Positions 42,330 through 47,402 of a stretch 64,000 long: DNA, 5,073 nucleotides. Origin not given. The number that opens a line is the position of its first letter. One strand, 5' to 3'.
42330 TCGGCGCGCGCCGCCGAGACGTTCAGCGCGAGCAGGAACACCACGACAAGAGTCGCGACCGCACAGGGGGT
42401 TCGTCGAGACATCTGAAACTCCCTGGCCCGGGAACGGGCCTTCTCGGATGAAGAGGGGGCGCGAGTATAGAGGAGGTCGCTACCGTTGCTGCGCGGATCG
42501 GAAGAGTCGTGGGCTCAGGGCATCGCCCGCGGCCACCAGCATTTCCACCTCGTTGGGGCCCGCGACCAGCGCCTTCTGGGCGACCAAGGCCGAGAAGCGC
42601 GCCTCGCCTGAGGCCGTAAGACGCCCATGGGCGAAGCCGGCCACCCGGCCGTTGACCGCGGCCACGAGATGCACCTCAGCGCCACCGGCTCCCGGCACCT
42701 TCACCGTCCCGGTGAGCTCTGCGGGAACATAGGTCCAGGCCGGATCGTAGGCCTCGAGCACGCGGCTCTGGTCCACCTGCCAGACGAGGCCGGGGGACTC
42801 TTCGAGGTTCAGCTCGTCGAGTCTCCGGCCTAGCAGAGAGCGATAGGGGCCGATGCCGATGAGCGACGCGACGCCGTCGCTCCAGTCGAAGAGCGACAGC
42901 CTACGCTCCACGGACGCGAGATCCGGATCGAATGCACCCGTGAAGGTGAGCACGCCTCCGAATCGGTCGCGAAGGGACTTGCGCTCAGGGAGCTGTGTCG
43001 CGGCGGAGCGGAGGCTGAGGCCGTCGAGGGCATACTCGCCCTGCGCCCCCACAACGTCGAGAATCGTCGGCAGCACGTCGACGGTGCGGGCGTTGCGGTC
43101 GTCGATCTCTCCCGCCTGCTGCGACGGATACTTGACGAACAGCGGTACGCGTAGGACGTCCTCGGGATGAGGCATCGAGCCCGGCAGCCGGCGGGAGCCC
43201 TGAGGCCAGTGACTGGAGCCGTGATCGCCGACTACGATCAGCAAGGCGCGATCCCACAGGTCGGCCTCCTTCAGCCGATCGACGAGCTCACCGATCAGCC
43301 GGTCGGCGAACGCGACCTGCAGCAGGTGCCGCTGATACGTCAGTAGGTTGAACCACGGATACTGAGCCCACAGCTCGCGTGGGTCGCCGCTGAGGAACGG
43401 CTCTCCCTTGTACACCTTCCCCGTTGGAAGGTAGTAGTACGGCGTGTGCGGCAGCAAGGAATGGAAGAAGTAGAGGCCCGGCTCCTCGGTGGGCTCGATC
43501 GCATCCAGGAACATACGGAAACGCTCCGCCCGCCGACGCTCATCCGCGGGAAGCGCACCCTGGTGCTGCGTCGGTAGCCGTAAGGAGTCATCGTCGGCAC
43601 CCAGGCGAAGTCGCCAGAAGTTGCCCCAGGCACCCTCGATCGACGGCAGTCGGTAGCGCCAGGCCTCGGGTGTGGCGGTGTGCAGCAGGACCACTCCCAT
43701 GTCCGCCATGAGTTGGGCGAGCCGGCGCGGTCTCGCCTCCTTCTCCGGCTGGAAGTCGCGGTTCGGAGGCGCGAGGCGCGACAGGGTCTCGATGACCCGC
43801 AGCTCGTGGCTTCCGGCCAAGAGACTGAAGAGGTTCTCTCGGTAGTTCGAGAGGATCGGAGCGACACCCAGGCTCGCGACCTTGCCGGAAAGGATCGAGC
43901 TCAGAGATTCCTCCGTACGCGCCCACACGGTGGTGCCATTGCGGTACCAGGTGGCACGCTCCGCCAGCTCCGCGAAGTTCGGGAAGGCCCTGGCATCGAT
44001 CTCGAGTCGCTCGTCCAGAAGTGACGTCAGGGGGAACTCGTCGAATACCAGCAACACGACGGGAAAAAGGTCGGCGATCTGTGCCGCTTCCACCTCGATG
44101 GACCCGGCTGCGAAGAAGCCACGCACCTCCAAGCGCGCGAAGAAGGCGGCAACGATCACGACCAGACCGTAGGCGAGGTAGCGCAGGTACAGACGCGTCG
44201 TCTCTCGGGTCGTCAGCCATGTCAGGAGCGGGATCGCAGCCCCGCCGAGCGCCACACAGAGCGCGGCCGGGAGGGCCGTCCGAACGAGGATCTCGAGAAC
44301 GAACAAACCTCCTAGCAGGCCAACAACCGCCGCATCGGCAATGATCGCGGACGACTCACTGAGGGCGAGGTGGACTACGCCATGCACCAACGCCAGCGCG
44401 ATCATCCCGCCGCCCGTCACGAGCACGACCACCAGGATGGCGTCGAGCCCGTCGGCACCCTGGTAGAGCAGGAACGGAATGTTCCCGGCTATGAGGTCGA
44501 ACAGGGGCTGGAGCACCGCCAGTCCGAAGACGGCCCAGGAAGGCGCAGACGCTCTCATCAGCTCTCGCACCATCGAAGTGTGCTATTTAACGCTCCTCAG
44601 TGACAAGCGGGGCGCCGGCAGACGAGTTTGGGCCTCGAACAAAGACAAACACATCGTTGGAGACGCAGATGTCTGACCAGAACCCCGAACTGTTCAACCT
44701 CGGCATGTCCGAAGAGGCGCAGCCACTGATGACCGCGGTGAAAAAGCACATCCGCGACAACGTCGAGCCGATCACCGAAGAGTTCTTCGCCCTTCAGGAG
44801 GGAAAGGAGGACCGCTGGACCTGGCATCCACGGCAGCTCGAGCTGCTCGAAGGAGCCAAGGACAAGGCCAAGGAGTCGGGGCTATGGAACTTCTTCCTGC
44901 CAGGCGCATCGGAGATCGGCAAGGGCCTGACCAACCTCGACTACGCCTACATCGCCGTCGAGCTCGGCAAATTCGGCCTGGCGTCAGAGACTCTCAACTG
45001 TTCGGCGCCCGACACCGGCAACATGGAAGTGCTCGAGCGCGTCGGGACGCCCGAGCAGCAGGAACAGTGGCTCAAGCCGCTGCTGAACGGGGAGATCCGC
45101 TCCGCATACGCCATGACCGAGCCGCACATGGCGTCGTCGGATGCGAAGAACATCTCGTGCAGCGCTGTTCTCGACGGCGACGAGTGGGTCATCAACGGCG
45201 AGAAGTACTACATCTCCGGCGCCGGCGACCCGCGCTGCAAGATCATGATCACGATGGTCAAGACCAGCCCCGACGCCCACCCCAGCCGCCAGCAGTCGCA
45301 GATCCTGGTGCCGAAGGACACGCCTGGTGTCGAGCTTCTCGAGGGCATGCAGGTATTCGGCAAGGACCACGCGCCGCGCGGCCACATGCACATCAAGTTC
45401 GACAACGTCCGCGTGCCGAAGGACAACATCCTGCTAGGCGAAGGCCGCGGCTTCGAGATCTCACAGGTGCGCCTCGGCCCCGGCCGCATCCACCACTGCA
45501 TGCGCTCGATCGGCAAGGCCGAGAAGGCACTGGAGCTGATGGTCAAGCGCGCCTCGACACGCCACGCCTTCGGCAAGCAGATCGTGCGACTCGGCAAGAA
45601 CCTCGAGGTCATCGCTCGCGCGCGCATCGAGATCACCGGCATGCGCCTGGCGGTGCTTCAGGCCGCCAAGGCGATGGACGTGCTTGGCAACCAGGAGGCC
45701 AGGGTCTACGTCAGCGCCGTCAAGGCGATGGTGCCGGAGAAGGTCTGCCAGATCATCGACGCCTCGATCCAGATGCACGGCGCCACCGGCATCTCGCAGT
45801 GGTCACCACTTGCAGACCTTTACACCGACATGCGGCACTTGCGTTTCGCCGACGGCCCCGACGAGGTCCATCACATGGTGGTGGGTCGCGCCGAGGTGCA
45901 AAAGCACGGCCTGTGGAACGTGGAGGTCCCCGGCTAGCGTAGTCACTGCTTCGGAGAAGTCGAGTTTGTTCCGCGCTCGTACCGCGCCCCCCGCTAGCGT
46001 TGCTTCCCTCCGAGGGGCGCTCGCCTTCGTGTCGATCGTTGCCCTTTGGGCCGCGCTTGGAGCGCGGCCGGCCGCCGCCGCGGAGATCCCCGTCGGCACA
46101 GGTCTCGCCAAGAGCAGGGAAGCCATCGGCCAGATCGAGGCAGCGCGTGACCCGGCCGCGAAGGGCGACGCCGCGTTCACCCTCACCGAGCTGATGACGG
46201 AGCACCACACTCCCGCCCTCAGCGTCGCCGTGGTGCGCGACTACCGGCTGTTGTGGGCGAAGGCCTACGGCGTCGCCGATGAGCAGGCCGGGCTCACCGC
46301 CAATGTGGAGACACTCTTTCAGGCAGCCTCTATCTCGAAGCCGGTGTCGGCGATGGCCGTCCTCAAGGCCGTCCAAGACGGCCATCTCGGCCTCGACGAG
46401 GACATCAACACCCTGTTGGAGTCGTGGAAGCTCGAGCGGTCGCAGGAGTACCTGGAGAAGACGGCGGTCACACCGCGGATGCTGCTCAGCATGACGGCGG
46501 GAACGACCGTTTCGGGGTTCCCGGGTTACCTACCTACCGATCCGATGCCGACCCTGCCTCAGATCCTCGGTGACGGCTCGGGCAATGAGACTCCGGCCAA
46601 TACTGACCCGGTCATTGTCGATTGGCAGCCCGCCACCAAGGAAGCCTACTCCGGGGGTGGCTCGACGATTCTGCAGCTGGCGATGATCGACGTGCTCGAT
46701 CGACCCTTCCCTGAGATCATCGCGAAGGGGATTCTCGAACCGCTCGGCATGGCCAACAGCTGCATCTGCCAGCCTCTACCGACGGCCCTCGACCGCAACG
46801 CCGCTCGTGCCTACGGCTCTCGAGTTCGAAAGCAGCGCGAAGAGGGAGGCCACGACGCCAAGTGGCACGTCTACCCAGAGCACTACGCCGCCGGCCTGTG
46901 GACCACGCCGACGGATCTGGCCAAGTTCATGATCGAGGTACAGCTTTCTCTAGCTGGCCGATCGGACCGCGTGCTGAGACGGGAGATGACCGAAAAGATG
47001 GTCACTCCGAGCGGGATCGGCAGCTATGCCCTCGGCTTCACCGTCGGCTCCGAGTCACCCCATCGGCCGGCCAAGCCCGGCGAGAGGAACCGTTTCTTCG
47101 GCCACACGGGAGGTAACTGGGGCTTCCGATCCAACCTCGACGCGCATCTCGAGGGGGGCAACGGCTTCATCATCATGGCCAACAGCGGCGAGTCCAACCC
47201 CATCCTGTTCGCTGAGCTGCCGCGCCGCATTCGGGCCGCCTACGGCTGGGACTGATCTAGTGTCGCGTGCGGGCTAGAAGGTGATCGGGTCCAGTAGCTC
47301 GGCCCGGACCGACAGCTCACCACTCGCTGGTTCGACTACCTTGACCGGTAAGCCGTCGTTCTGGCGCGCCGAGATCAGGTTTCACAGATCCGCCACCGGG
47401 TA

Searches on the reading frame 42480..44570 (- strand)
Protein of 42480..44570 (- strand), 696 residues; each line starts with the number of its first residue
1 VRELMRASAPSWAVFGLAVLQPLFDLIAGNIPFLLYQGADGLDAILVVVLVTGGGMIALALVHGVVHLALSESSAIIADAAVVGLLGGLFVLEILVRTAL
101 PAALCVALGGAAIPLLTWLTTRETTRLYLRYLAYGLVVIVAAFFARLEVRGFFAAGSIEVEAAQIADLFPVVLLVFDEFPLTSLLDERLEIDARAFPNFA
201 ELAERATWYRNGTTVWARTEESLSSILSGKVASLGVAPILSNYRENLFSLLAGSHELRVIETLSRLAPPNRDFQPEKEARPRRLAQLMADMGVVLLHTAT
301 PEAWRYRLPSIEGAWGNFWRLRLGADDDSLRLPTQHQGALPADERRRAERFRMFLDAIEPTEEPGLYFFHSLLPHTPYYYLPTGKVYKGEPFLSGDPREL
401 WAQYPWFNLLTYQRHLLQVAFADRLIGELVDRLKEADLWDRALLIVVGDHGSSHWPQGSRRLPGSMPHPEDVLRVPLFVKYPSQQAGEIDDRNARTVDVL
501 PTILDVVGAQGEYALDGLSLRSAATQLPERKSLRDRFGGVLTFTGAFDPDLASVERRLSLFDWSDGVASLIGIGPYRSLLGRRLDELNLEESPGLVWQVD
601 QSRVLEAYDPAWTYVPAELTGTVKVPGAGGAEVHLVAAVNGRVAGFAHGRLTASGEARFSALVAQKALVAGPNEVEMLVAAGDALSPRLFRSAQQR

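Call 74: search_protein_families(library=pfam, proteins=[window:42480-44570:-], max_evalue=0.00001)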
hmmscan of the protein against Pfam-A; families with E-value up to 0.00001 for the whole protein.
window:42480-44570:- (696 aa): 2 families
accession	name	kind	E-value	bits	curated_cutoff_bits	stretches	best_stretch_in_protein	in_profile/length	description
PF00884.28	Sulfatase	-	5.7e-19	69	25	1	349-508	151-300/301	Sulfatase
PF01663.27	Phosphodiest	-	6.8e-07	29.6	23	0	418-456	187-225/342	Type I phosphodiesterase / nucleotide pyrophosphatase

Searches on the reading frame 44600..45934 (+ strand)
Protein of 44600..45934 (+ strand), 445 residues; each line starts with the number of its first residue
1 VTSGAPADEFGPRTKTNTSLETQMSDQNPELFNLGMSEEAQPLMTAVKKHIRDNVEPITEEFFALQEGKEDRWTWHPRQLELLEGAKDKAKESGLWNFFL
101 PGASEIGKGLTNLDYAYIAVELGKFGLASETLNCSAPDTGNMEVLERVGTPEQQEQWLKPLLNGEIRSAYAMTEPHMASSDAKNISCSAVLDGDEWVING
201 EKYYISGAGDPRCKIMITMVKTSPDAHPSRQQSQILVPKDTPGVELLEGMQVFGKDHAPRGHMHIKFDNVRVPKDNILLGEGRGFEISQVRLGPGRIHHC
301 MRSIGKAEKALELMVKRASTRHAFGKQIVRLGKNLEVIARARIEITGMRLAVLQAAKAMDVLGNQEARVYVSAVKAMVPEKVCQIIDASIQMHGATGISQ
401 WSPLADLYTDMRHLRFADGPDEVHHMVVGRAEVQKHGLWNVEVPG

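Call 74: search_protein_families(library=pfam, proteins=[window:44600-45934:+], max_evalue=0.00001)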
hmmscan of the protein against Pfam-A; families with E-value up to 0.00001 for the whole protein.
window:44600-45934:+ (445 aa): 3 families
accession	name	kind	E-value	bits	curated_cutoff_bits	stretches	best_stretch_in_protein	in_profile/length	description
PF00441.29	Acyl-CoA_dh_1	-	1.2e-29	103.9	22.4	1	282-431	1-148/150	Acyl-CoA dehydrogenase, C-terminal domain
PF02770.24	Acyl-CoA_dh_M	-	9.8e-16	58.2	33.3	1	169-269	1-96/97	Acyl-CoA dehydrogenase, middle domain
PF02771.21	Acyl-CoA_dh_N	-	1.2e-08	35.8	22.9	1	49-165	5-113/113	Acyl-CoA dehydrogenase, N-terminal domain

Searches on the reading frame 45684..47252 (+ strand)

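Call 74: search_protein_families(library=pfam, proteins=[window:45684-47252:+], max_evalue=0.00001)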
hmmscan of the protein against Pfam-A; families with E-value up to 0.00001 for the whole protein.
window:45684-47252:+ (523 aa): 1 family
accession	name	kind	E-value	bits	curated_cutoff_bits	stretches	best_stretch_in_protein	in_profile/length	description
PF00144.29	Beta-lactamase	-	2.3e-44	152.4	27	1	167-511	5-320/329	Beta-lactamase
